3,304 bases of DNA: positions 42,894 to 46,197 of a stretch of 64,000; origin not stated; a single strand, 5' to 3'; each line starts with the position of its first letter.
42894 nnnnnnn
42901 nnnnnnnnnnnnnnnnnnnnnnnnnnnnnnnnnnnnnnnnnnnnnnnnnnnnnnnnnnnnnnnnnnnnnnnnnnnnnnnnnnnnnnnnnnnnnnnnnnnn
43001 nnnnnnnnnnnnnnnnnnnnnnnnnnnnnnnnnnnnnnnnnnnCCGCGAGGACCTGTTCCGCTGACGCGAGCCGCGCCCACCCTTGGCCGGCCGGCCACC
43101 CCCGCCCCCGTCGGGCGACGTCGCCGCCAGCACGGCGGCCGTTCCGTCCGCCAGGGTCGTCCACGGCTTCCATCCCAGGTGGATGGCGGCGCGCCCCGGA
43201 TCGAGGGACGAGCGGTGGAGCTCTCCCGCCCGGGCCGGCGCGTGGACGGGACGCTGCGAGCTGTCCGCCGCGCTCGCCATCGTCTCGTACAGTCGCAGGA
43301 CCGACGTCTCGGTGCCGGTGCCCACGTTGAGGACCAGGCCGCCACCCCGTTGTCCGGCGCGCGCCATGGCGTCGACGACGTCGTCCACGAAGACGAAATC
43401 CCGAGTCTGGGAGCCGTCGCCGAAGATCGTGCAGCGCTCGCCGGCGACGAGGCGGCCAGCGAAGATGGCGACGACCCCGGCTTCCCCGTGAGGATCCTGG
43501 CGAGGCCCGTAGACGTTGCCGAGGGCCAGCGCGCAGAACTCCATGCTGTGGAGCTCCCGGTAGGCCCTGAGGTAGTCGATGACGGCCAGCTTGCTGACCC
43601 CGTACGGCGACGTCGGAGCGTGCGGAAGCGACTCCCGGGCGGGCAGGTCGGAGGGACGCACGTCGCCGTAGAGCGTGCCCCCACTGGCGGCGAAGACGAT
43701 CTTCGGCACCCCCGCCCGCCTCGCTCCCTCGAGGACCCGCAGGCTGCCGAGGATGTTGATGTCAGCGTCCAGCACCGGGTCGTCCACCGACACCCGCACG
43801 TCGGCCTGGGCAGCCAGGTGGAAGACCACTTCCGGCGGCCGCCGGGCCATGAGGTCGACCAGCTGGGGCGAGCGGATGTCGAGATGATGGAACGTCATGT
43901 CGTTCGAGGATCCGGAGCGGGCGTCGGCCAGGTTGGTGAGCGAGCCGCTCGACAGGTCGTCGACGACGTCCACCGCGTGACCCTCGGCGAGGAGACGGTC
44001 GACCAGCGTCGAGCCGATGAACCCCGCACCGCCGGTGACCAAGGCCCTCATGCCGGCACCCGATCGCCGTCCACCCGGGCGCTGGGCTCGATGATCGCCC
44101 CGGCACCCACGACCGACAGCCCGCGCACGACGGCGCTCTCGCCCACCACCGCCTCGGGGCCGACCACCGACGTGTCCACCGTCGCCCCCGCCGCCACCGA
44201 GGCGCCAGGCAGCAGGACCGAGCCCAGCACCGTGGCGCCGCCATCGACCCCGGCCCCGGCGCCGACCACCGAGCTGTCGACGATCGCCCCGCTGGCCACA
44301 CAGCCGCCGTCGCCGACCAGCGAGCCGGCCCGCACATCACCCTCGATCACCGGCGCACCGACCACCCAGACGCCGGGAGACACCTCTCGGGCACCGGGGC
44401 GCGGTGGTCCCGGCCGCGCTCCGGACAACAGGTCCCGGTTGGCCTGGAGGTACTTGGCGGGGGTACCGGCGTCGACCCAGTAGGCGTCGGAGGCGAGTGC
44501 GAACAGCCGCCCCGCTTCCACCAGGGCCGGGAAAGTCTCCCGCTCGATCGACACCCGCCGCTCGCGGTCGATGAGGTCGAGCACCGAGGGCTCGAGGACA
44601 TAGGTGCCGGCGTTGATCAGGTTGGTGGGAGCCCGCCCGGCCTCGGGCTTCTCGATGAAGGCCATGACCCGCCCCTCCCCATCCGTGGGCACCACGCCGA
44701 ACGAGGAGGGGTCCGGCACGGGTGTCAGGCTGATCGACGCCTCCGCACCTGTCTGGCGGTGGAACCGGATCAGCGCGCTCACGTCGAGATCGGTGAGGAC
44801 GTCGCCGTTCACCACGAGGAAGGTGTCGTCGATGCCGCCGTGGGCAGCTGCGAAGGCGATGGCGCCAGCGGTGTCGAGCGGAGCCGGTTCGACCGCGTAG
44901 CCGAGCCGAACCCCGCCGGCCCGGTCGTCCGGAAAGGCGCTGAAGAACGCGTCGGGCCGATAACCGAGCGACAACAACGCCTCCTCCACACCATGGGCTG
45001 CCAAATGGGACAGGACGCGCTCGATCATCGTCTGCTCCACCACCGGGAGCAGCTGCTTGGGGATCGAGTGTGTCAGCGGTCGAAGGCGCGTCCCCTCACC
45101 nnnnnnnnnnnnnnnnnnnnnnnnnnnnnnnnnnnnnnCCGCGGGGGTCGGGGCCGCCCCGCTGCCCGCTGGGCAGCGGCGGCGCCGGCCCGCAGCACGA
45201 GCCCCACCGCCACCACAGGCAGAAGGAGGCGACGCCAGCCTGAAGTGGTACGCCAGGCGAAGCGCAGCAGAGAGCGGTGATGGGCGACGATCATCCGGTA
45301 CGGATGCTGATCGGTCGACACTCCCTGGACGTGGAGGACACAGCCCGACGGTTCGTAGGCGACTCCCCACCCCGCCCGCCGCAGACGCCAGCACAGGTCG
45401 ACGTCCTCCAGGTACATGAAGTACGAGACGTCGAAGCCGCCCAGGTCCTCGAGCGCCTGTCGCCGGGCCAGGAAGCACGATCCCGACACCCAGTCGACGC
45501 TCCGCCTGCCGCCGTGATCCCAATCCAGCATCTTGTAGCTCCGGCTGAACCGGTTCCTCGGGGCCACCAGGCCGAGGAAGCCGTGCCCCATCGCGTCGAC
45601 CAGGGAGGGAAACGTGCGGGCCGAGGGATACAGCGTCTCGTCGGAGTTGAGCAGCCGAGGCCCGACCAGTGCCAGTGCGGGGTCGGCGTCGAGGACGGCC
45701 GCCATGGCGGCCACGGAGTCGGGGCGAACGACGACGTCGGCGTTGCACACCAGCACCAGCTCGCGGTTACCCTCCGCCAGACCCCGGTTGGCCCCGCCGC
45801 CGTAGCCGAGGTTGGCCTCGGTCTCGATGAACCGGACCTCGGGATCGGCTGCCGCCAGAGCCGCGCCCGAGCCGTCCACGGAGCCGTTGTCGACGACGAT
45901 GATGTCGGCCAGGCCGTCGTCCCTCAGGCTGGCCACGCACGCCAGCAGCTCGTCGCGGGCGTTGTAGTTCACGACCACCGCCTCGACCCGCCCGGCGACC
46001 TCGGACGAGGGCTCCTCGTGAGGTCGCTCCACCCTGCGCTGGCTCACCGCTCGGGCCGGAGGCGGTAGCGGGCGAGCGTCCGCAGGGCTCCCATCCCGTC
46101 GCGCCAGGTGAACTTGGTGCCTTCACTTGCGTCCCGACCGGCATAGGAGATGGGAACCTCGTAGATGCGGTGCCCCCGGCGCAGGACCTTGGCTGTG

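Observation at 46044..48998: Arn-like logic: UGDH, UDP-xylose synthase and a polyprenyl-phosphate-type GT2 in one overlapping string, suggesting a lipid-linked pentose donor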

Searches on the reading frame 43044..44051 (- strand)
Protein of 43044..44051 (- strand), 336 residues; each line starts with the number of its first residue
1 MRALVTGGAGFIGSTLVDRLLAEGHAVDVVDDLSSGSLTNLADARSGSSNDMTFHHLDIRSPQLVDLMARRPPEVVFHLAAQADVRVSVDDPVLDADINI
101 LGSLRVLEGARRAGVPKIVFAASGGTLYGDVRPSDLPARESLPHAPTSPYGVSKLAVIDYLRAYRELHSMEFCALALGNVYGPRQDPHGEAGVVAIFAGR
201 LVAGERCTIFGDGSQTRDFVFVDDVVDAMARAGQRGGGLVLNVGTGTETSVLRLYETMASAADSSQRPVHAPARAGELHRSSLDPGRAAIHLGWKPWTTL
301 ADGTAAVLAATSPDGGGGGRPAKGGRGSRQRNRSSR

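Call 7: search_protein_families(library=pfam, proteins=[window:43044-44051:-])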
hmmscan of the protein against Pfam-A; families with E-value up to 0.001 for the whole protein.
window:43044-44051:- (336 aa): 7 families
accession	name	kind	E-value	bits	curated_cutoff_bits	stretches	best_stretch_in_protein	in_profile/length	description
PF01370.27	Epimerase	-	1.4e-60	205.2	20.9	1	3-244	1-240/240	NAD dependent epimerase/dehydratase family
PF16363.11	GDP_Man_Dehyd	-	1e-56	193.3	27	1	4-304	1-329/332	GDP-mannose 4,6 dehydratase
PF01073.25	3Beta_HSD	-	9.3e-17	61.4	22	1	4-230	1-226/280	3-beta hydroxysteroid dehydrogenase/isomerase family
PF02719.21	Polysacc_synt_2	-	1.3e-13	51.3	20.2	1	4-120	2-125/293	Polysaccharide biosynthesis protein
PF04321.23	RmlD_sub_bind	-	3.2e-07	30.2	27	1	1-161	1-136/287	RmlD substrate binding domain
PF07993.18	NAD_binding_4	-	2.4e-05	24.1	20.1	0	5-27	1-23/258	Male sterility protein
PF00106.31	adh_short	-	0.00025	21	26.6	0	3-66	3-65/195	short chain dehydrogenase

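Call 8: search_protein_families(library=ncbifam, proteins=[window:43044-44051:-])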
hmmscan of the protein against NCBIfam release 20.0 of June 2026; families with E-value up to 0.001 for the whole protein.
window:43044-44051:- (336 aa): 34 families (the best 25 are shown)
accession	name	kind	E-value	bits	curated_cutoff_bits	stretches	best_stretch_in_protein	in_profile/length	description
TIGR01181.1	dTDP_gluc_dehyt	equivalog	1.4e-42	146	365.1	1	3-305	2-305/321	dTDP-glucose 4,6-dehydratase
TIGR01179.1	galE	equivalog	1.2e-40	139.3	262.3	1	3-299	2-312/332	UDP-glucose 4-epimerase GalE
TIGR04180.1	EDH_00030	hypoth_equivalog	9.9e-33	113.5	475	1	4-266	2-260/297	NAD-dependent 4,6-dehydratase LegB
NF007956.0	PRK10675.1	subfamily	1.7e-31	109.6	394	1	1-302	1-320/338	UDP-glucose 4-epimerase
NF011728.1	PRK15181.1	equivalog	3.6e-29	101.8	760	1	2-296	17-322/348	Vi polysaccharide biosynthesis UDP-N-acetylglucosaminuronic acid C-4 epimerase TviC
NF007582.0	PRK10217.1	equivalog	9.6e-29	100.6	698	1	2-300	3-320/355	dTDP-glucose 4,6-dehydratase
TIGR02197.1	heptose_epim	equivalog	2e-27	96.2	274.6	1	4-264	2-262/316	ADP-glyceromanno-heptose 6-epimerase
NF007490.0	PRK10084.1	subfamily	7.4e-25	87.7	649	1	1-304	1-327/361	dTDP-glucose 4,6-dehydratase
TIGR01472.1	gmd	equivalog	1.3e-23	83.8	415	1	3-255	3-261/342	GDP-mannose 4,6-dehydratase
NF043036.1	ErythonDh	equivalog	2.3e-17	63.2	325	1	1-160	1-158/321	D-erythronate dehydrogenase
NF008360.0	PRK11150.1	equivalog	3.5e-16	59.3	452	1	4-251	3-243/310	ADP-glyceromanno-heptose 6-epimerase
NF047922.1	GDPFucSynFcl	equivalog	3.7e-16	59.4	500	1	66-306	47-296/308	GDP-L-fucose synthase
TIGR02622.1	CDP_4_6_dhtase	equivalog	1.3e-15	57.4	278.45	1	2-157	6-161/352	CDP-glucose 4,6-dehydratase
TIGR03466.1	HpnA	hypoth_equivalog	7.8e-13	48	367.65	1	1-132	1-122/327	hopanoid-associated sugar epimerase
NF042422.1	oxyalk_red_OleD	equivalog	8.4e-12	45.1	580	1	1-231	1-213/329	2-alkyl-3-oxoalkanoate reductase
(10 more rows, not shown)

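Call 65: search_solved_structures(query=window:43044-44051:-, max_evalue=1e-30)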
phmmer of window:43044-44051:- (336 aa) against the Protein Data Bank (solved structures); distinct sequences matched with E-value up to 1e-30: 13.
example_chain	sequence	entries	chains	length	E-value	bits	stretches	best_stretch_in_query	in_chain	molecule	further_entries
7ys8_A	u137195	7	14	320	2.7e-87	296.2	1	1-305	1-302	UDP-glucose 4-epimerase | UDP-glucose 4-epimerase along with EC 5.1.3.2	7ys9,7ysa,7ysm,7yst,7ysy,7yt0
4zrm_A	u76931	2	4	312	4.4e-73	249.6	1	1-304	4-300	UDP-glucose 4-epimerase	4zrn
2p5u_A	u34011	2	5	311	6.9e-65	222.6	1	1-303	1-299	UDP-glucose 4-epimerase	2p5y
6wjb_A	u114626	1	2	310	3.6e-50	174.3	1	2-303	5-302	NAD-dependent epimerase/dehydratase family protein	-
6wj9_A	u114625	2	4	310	2.3e-49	171.6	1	2-303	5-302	NAD-dependent epimerase/dehydratase family protein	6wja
6dnt_A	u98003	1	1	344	2.2e-40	142.1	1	3-284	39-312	NAD-dependent epimerase/dehydratase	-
10ke_A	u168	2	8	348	2.9e-38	135.1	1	3-306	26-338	Capsular polysaccharide biosynthesis protein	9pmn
6bwl_A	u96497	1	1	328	3.1e-37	131.7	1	1-304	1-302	Pal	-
8rdg_A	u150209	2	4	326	3.7e-36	128.2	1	1-231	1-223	SDR family NAD(P)-dependent oxidoreductase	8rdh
8rdi_A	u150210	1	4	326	1.4e-35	126.4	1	1-231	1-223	SDR family NAD(P)-dependent oxidoreductase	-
6pmh_A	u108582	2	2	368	2.8e-32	115.4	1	3-299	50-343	UDP-glucose 4-epimerase related protein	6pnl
1sb8_A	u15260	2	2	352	4.6e-32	114.7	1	4-306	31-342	wbpP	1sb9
3icp_A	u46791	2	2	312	1.5e-31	113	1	1-261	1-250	NAD-dependent epimerase/dehydratase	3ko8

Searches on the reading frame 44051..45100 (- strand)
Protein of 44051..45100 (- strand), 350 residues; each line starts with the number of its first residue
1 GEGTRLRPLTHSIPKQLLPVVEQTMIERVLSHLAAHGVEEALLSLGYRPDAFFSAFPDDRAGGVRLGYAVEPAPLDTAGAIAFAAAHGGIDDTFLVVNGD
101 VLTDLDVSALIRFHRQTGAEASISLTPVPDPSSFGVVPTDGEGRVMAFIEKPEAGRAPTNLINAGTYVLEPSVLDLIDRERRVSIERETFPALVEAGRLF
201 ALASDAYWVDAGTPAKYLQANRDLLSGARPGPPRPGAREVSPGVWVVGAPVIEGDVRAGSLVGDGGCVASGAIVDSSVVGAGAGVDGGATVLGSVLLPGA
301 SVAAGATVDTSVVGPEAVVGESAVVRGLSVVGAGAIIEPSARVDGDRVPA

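Call 7: search_protein_families(library=pfam, proteins=[window:44051-45100:-])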
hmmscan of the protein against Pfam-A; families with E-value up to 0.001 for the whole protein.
window:44051-45100:- (350 aa): 4 families
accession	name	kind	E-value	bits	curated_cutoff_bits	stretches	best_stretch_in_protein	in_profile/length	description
PF00483.29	NTP_transferase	-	6.8e-46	157.3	21.2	1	1-225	8-243/245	Nucleotidyl transferase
PF25084.1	LbH_EIF2B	-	3.2e-09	37.2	54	1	256-342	18-104/105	EIF2B subunit epsilon LbH domain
PF24894.1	Hexapep_GlmU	-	3e-07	30.9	23.3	1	260-325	19-83/104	GlmU-like, C-terminal hexapeptide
PF12804.13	NTP_transf_3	-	6.5e-06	26.9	27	1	1-121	7-118/160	MobA-like NTP transferase domain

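Call 8: search_protein_families(library=ncbifam, proteins=[window:44051-45100:-])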
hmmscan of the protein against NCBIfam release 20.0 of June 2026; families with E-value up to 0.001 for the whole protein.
window:44051-45100:- (350 aa): 30 families (the best 25 are shown)
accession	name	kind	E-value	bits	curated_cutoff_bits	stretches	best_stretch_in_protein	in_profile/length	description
NF052502.1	man1P_GTase_Rv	exception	5.2e-79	265.7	440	1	1-330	9-336/352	mannose-1-phosphate guanylyltransferase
TIGR03992.1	Arch_glmU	subfamily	8.9e-45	153.2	292.1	1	1-260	9-261/393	bifunctional sugar-1-phosphate nucleotidylyltransferase/acetyltransferase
TIGR01208.1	rmlA_long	equivalog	3.9e-33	114.8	320.25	1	1-322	8-334/353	glucose-1-phosphate thymidylyltransferase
NF041313.1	UDPGP_AglF_Halo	equivalog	5.1e-27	94.8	400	1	1-223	9-233/234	UTP--glucose-1-phosphate uridylyltransferase AglF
TIGR02091.1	glgC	equivalog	6.7e-27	94.5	424.9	1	92-325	114-362/364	glucose-1-phosphate adenylyltransferase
NF045761.1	NAMPUrTaseMurU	equivalog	2.6e-25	89.6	250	1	1-221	9-224/226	N-acetylmuramate alpha-1-phosphate uridylyltransferase MurU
NF041173.1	Sug_nt_acttase_Thmprot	equivalog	5.3e-25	88.2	600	1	1-337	9-322/405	bifunctional sugar-1-phosphate nucleotidylyltransferase/acetyltransferase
NF003670.0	PRK05293.1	equivalog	2.2e-23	82.8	470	1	94-327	121-360/382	glucose-1-phosphate adenylyltransferase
TIGR02623.1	G1P_cyt_trans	equivalog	7.3e-23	81.3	300.25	1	79-210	108-231/255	glucose-1-phosphate cytidylyltransferase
NF049965.1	GlMnHpPGnyltfHddC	equivalog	5e-21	75.4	300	1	1-219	9-216/221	D-glycero-D-manno-heptose 1-phosphate guanosyltransferase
NF002023.0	PRK00844.1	subfamily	1.1e-19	70.6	458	1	92-325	119-381/408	glucose-1-phosphate adenylyltransferase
TIGR01207.1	rmlA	equivalog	1.1e-19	70.6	360.65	1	1-214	8-226/286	glucose-1-phosphate thymidylyltransferase RfbA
NF001947.0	PRK00725.1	subfamily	6.2e-17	61.5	470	1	94-325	133-393/426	glucose-1-phosphate adenylyltransferase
NF012024.0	PRK15480.1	equivalog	1.3e-16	60.6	588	1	1-214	12-230/292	glucose-1-phosphate thymidylyltransferase RfbA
TIGR01099.1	galU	equivalog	2e-16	60.4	326.8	2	82-181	112-218/261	UTP--glucose-1-phosphate uridylyltransferase GalU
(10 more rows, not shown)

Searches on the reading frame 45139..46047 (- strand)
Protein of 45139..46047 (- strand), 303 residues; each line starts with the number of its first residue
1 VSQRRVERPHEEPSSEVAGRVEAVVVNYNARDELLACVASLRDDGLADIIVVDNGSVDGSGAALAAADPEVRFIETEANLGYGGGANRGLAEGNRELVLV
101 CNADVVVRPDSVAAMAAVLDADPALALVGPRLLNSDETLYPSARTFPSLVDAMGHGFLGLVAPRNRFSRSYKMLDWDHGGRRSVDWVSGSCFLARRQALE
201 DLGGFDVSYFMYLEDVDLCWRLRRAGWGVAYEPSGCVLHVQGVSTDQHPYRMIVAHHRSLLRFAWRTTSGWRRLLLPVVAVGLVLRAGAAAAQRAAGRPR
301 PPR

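Call 7: search_protein_families(library=pfam, proteins=[window:45139-46047:-])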
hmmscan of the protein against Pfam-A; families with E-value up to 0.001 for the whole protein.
window:45139-46047:- (303 aa): 5 families
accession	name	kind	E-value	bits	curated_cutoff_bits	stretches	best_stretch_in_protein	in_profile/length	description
PF00535.33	Glycos_transf_2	-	4.9e-21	75.8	23.3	1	24-202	3-167/168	Glycosyl transferase family 2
PF13641.12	Glyco_tranf_2_3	-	1.1e-15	58.7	27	1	21-242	3-214/230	Glycosyltransferase like family 2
PF13632.12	Glyco_trans_2_3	-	1.2e-07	32.2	27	1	98-245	2-128/198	Glycosyl transferase family group 2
PF13506.12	Glyco_transf_21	-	3.5e-06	27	21.7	1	88-234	24-149/174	Glycosyl transferase family 21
PF10111.15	Glyco_tranf_2_2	-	5.4e-06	26.5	27.3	0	46-119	29-106/276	Glycosyltransferase like family 2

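Call 8: search_protein_families(library=ncbifam, proteins=[window:45139-46047:-])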
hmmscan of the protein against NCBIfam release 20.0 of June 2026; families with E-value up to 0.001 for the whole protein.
window:45139-46047:- (303 aa): 12 families
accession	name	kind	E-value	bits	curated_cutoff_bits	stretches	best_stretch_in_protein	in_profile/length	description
TIGR03965.1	mycofact_glyco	equivalog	5.5e-26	91.5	280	2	183-243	225-284/467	mycofactocin biosynthesis glycosyltransferase MftF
TIGR03937.1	PgaC_IcaA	equivalog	6.3e-17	61.6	422.3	2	11-131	37-164/407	poly-beta-1,6-N-acetyl-D-glucosamine synthase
NF041875.1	EPS_EpsD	equivalog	4.4e-16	59.2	370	1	23-241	3-208/325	exopolysaccharide biosynthesis glycosyltransferase EpsD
TIGR04283.1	glyco_like_mftF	equivalog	2e-09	37.4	182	1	31-121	11-99/221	TIGR04283 family arsenosugar biosynthesis glycosyltransferase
NF045692.1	OglycostaseCruG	equivalog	1.2e-07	31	600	0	188-241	204-257/386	2'-O-glycosyltransferase CruG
TIGR01556.1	rhamnosyltran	subfamily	1.9e-06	27.3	200.55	1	37-242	13-203/281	rhamnosyltransferase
NF007482.0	PRK10073.1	equivalog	6.8e-06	25.3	423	1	21-111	8-102/334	glycosyltransferase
NF050113.1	gal_furan_GlfT1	equivalog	1.2e-05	24.8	330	1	21-227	1-194/290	galactofuranosyltransferase GlfT1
TIGR04242.1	nodulat_NodC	equivalog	2.5e-05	23.4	550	1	10-122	39-159/395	chitooligosaccharide synthase NodC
TIGR03469.1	HpnB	hypoth_equivalog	5.7e-05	22.3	379.25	0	8-69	33-97/386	hopene-associated glycosyltransferase HpnB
TIGR03030.1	CelA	equivalog_domain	8e-05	20.8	699.1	0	188-234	308-352/714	UDP-forming cellulose synthase catalytic subunit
TIGR04182.1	glyco_TIGR04182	equivalog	0.00015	21.3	325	1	24-137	5-115/293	S-layer glycoprotein N-glycosyltransferase AglJ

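Call 66: search_solved_structures(query=window:45139-46047:-, max_evalue=0.00001)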
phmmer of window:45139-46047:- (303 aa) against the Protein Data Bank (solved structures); distinct sequences matched with E-value up to 0.00001: 1.
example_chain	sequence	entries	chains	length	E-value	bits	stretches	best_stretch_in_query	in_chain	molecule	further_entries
6p61_A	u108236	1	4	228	4e-06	29.6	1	16-129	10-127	Glycosyltransferase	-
